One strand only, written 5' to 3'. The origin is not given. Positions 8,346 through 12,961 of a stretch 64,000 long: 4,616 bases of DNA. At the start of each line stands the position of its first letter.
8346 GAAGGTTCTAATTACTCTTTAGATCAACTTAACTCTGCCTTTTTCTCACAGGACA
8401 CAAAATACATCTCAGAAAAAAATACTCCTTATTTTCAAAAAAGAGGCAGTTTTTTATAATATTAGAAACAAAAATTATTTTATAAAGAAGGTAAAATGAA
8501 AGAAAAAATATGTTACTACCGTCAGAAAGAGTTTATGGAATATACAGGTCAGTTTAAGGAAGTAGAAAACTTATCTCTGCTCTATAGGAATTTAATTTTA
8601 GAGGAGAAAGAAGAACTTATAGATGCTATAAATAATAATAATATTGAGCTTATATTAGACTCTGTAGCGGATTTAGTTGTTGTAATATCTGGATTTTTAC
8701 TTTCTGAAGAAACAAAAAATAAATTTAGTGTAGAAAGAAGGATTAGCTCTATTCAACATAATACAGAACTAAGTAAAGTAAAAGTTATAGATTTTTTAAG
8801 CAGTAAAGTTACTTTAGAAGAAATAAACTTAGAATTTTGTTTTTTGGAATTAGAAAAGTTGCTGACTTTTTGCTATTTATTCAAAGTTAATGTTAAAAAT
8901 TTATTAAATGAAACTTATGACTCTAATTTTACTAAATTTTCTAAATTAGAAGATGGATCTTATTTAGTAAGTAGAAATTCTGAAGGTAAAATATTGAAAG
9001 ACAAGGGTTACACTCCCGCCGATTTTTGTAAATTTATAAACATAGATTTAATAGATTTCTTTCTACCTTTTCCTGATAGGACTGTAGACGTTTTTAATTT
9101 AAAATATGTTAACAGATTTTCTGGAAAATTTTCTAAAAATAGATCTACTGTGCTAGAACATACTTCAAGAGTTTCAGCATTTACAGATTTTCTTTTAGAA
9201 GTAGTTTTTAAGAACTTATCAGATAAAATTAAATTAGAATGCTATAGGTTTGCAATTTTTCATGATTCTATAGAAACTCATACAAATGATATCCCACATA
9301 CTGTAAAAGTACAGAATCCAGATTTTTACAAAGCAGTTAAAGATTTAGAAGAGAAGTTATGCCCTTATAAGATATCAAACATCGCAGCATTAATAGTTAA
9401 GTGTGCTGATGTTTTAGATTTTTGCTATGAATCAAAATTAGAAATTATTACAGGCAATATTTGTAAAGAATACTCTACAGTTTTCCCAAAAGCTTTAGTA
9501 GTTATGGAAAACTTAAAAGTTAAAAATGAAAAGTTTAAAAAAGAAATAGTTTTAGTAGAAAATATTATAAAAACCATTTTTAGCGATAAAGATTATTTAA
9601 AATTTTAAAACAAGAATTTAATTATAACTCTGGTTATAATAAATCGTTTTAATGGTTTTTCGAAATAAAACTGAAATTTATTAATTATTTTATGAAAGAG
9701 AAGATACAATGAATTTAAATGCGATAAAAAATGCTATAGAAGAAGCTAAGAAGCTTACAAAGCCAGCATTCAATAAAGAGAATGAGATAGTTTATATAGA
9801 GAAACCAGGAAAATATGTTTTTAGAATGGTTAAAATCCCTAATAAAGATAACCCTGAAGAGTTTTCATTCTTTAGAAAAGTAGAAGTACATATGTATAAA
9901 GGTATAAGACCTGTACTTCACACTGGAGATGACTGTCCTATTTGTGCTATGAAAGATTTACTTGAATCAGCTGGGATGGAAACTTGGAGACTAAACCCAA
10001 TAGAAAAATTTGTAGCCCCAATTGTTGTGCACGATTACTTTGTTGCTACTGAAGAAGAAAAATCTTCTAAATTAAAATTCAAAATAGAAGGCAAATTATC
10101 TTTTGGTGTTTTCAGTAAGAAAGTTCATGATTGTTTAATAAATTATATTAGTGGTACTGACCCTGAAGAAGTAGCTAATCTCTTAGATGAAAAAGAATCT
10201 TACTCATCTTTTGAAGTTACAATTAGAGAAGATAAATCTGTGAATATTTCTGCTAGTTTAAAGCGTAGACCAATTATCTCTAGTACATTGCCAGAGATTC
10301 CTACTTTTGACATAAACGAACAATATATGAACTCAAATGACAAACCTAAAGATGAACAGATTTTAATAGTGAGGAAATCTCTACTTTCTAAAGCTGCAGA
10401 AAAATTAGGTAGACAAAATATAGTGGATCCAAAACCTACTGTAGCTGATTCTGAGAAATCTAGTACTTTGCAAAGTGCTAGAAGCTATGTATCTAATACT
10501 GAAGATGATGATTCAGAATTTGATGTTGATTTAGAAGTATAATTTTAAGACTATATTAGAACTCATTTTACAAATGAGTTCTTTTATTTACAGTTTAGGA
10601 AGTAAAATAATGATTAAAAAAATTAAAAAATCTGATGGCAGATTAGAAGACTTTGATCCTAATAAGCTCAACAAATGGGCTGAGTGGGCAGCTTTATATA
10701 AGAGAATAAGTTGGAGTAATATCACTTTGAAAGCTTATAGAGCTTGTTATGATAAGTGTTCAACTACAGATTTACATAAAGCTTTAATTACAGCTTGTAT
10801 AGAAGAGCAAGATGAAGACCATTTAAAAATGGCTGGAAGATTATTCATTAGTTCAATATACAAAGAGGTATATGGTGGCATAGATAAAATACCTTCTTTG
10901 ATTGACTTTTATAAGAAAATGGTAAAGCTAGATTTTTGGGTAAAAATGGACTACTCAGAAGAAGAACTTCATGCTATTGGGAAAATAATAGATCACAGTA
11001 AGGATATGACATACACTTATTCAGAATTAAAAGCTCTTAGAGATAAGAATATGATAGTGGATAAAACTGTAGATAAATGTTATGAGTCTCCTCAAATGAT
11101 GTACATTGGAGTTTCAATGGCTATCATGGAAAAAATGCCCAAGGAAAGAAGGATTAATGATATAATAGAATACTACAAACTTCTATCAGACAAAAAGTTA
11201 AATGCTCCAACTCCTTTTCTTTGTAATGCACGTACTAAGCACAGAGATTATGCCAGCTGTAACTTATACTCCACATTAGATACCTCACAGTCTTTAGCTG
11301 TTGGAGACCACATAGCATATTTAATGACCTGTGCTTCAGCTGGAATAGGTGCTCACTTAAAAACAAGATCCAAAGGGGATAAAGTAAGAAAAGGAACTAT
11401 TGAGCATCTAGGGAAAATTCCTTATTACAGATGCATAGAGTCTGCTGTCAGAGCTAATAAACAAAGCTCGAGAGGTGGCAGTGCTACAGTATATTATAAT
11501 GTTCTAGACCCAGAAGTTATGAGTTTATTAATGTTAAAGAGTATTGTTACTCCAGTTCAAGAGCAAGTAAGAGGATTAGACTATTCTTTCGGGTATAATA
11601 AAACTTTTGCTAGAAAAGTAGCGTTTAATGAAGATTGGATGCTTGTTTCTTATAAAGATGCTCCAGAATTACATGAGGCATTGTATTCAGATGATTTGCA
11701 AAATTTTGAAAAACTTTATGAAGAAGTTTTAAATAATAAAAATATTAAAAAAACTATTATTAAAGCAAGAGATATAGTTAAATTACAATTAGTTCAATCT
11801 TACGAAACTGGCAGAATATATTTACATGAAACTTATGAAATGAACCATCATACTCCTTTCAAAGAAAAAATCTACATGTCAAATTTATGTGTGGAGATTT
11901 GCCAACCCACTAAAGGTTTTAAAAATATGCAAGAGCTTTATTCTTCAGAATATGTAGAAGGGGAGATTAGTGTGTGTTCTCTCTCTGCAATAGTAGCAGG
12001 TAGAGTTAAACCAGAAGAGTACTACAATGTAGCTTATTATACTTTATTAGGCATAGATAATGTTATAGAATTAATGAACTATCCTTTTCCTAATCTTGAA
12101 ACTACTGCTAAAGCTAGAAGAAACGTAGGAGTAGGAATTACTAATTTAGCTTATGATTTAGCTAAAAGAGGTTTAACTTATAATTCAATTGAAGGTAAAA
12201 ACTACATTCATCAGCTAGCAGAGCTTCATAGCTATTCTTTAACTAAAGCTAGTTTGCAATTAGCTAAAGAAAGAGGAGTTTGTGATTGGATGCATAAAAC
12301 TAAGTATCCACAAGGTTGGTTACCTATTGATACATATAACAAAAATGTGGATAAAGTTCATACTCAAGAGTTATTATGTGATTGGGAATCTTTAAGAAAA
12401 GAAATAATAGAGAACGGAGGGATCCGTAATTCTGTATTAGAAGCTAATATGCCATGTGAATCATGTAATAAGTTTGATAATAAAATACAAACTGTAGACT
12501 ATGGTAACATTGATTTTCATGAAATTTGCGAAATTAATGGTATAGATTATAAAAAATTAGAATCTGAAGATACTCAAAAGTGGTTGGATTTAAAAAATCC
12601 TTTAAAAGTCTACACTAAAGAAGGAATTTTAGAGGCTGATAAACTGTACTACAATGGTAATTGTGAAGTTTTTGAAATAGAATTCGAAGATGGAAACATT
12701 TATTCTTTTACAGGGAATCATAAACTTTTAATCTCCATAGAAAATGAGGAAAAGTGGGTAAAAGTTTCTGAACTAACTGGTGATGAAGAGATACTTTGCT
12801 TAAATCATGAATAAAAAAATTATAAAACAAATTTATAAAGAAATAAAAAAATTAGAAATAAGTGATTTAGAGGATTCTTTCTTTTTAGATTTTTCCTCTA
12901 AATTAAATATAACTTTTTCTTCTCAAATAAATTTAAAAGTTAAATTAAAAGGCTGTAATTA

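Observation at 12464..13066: Class I ribonucleotide reductase alpha subunit encoded as two genes joined by a naturally split intein (trans-splicing nrdA)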

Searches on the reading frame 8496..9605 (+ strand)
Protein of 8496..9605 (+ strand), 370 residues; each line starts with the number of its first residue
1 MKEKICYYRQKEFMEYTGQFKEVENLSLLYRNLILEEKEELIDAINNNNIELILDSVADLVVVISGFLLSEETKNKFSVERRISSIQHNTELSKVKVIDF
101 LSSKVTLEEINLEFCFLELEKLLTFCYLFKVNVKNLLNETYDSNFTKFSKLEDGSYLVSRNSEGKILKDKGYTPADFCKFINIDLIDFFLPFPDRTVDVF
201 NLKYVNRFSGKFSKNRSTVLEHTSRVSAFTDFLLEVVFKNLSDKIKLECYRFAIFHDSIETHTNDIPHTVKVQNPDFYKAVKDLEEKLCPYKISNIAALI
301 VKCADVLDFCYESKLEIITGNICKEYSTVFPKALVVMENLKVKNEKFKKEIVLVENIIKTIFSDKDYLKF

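Call 30: search_protein_families(library=phrogs, proteins=[window:8496-9605:+], max_evalue=0.1)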
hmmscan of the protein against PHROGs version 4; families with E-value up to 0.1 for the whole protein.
window:8496-9605:+ (370 aa): 8 families
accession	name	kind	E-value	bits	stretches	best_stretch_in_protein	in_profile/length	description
phrog_671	-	other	3.3e-18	66.6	1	7-182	539-658/678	nucleotide pyrophosphohydrolase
phrog_7076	-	DNA, RNA and nucleotide metabolism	8e-13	49.5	1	198-337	8-158/188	dATP triphosphohydrolase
phrog_38769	-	unknown function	0.00027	21.6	1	245-289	55-99/198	-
phrog_318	-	other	0.00039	21.2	1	202-285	127-194/296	deoxyribonucleoside 5' monophosphate phosphatase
phrog_1992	-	other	0.0054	17.4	1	35-76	122-163/293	MazG-like pyrophosphatase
phrog_5164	-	unknown function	0.013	16.6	1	34-94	20-77/91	-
phrog_6047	-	unknown function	0.021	15.9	1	239-310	44-120/186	-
phrog_22499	-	unknown function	0.048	15.2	0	4-33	51-80/88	-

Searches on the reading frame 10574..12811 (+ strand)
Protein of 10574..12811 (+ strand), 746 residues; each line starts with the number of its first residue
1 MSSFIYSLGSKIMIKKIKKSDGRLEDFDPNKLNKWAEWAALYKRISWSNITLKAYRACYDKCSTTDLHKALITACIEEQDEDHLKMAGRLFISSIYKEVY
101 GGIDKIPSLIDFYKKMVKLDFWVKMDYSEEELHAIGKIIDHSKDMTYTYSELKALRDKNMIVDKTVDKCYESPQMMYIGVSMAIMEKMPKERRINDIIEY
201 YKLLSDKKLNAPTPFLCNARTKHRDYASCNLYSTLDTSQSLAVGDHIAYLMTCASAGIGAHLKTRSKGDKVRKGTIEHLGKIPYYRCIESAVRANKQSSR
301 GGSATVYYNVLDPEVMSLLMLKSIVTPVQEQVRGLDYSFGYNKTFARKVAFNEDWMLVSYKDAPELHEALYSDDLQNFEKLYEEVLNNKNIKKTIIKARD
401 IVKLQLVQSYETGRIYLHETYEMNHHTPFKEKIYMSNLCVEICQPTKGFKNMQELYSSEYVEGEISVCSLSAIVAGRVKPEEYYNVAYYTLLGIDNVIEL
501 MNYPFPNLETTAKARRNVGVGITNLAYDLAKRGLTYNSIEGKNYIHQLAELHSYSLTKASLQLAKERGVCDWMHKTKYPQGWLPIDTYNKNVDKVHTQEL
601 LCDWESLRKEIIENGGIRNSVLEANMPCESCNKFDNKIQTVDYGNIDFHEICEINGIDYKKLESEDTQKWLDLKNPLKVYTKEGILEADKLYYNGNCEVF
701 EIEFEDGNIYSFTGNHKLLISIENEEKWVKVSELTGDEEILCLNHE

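Call 3: search_protein_families(library=pfam, proteins=[window:10574-12811:+], max_evalue=1)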
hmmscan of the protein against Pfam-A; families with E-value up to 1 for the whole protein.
window:10574-12811:+ (746 aa): 6 families
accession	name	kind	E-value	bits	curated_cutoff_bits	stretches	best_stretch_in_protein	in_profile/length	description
PF02867.20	Ribonuc_red_lgC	-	4.4e-78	263.6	23.9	1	227-634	1-395/523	Ribonucleotide reductase, barrel domain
PF00317.26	Ribonuc_red_lgN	-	2.8e-12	47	28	1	147-224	3-77/77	Ribonucleotide reductase, all-alpha domain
PF03477.21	ATP-cone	-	0.00013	22.9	25.8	1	16-84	2-76/88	ATP cone domain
PF14890.11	Intein_splicing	-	0.00017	21.8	35.8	1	653-741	17-93/155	Intein splicing domain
PF18745.7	SNAD2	-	0.13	12.5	25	1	25-60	155-190/200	Secreted Novel AID/APOBEC-like Deaminase 2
PF24806.1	DUF7706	-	0.21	12.1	27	0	235-263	28-56/63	Family of unknown function (DUF7706)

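Call 16: list_cluster_members(proteins=[window:10574-12811:+, window:12962-13453:+, window:12807-12959:+])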
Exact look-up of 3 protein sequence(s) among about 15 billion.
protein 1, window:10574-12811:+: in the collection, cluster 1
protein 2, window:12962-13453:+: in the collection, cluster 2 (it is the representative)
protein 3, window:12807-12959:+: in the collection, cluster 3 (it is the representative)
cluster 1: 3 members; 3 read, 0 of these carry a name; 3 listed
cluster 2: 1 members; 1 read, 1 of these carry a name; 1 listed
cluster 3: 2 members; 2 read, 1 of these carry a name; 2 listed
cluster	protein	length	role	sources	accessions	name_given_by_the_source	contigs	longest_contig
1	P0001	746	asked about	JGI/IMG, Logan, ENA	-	-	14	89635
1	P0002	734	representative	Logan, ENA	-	-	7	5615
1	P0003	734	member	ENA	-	-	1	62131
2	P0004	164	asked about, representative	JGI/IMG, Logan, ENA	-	ribonucleoside-diphosphate reductase alpha chain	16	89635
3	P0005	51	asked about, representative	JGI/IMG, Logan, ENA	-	hypothetical protein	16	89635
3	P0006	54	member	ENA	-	-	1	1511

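Call 50: find_encoding_contigs(protein=P0003, flank=3000, max_places=4)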
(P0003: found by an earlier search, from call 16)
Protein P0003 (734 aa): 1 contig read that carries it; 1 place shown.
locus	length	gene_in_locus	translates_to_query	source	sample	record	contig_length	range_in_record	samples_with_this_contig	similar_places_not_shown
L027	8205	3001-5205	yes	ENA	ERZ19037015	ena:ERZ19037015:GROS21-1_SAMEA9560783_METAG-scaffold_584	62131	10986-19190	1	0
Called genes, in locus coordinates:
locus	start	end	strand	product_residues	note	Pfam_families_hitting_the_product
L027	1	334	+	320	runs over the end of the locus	-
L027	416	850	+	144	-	-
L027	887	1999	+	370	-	PF12917:YfbR-like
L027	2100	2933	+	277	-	-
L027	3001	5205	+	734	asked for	PF00317:Ribonuc_red_lgN, PF02867:Ribonuc_red_lgC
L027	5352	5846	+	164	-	PF02867:Ribonuc_red_lgC (weak)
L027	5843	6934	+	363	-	PF00268:Ribonuc_red_sm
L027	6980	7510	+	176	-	-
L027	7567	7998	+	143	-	-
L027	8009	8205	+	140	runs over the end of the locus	PF09424:YqeY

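Call 51: find_encoding_contigs(protein=P0006, flank=3000, max_places=4)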
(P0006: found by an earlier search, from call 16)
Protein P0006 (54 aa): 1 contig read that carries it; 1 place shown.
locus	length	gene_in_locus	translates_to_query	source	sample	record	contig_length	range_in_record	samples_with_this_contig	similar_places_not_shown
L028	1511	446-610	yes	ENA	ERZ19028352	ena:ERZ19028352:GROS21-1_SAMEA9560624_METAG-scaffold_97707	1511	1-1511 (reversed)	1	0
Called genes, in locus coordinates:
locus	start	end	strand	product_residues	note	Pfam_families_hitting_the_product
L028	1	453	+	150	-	?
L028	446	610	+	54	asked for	-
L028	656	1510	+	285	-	?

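Call 56: search_protein_families(library=pfam, proteins=[L028:656-1510:+], max_evalue=0.1)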
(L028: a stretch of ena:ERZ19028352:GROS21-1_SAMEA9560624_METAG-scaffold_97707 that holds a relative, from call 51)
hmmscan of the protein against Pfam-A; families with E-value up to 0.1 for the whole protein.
L028:656-1510:+ (285 aa): 1 family
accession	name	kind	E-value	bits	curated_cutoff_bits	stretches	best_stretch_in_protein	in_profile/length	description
PF07101.16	DUF1363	-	0.093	13.5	24.2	0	192-262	26-94/124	Protein of unknown function (DUF1363)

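Call 63: search_protein_families(library=phrogs, proteins=[L028:656-1510:+], max_evalue=0.01)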
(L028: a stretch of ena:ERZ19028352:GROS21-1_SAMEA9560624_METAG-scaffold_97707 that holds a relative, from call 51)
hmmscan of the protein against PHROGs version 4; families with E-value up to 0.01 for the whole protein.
L028:656-1510:+ (285 aa): 0 families

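Call 64: find_homologous_proteins(query=L028:656-1510:+, max_evalue=0.001)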
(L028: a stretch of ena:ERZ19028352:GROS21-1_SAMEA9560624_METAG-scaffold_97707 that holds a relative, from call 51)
Query L028:656-1510:+ (285 aa): 9 proteins with E <= 0.001 among 1020 candidates.
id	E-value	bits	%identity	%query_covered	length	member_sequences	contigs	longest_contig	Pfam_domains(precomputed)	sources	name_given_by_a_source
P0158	5.0e-27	113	44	51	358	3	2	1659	-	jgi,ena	-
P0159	1.5e-26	112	45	51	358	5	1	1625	-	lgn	-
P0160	1.3e-23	102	43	48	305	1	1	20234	-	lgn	-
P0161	3.3e-16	78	36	65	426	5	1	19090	-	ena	-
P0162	4.6e-15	74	37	65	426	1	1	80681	-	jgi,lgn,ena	jgi:hypothetical protein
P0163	4.9e-15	74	36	65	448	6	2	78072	-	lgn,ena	-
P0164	5.5e-10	58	43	28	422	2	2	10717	-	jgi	jgi:ribosomal protein S16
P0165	5.8e-10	57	33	59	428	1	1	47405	-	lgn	-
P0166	3.0e-9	55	34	26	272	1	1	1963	-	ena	-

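Call 66: find_encoding_contigs(protein=P0162, flank=3000, max_places=2)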
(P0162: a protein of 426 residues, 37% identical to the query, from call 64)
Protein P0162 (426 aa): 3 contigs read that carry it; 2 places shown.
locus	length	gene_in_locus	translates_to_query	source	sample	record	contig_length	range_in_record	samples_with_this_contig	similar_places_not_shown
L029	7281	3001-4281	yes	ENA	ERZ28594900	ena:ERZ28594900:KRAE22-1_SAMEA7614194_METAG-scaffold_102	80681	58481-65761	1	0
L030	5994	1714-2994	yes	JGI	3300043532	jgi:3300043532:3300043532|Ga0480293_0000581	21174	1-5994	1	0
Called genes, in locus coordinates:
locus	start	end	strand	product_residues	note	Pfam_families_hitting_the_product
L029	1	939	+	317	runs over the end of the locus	PF00268:Ribonuc_red_sm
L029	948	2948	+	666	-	PF03477:ATP-cone, PF00317:Ribonuc_red_lgN, PF02867:Ribonuc_red_lgC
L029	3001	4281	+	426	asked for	-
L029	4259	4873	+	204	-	PF02867:Ribonuc_red_lgC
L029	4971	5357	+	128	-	PF04965:GPW_gp25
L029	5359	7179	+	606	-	-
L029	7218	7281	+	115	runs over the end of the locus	-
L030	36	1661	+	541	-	PF02867:Ribonuc_red_lgC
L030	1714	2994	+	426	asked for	-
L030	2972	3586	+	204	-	PF02867:Ribonuc_red_lgC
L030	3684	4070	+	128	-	PF04965:GPW_gp25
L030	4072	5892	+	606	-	-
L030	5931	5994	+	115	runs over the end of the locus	-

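Call 67: find_encoding_contigs(protein=P0160, flank=3000, max_places=2)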
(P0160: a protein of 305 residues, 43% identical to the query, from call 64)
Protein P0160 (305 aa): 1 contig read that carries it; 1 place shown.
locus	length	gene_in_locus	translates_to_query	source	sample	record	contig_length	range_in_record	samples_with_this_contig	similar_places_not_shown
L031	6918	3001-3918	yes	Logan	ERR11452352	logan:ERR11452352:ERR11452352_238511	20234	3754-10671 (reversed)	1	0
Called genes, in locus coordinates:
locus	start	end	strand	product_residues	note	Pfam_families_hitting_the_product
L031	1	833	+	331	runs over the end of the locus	PF03477:ATP-cone, PF00317:Ribonuc_red_lgN, PF02867:Ribonuc_red_lgC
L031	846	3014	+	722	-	PF02867:Ribonuc_red_lgC, PF14890:Intein_splicing, PF14528:LAGLIDADG_3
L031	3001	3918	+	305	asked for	-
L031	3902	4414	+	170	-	PF02867:Ribonuc_red_lgC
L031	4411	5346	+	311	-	-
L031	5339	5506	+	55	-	-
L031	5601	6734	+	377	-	PF00268:Ribonuc_red_sm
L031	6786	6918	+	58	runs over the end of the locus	-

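Call 68: search_protein_families(library=pfam, proteins=[P0158, P0160, P0162, P0163, P0165], max_evalue=0.05)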
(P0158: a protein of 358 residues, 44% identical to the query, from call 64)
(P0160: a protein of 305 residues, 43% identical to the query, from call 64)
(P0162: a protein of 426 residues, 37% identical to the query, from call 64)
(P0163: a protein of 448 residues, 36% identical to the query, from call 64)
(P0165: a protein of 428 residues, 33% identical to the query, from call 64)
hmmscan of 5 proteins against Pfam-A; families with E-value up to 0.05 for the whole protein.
P0158 (358 aa): 0 families

P0160 (305 aa): 1 family
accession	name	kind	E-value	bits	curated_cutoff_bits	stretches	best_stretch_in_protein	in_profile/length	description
PF21471.3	Reelin_subrepeat-B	-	0.019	15.2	27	1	80-140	23-76/127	Reelin subrepeat B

P0162 (426 aa): 0 families

P0163 (448 aa): 1 family
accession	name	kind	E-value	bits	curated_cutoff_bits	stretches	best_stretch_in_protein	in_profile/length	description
PF12641.12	Flavodoxin_3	-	0.012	15.9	27.5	0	263-299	38-74/160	Flavodoxin domain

P0165 (428 aa): 0 families

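Call 85: find_related_loci(query=L028:656-1510:+, collection=viral_contigs, flank=3000)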
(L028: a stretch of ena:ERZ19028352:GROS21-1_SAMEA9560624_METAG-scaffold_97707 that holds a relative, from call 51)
Query L028:656-1510:+ (285 aa) in viral_contigs; peptide patterns used: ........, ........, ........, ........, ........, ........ (x = any residue, [..] = any of these).
11 stretches matched a pattern, but none encodes a relative of the query by tblastn (E <= 1e-3).
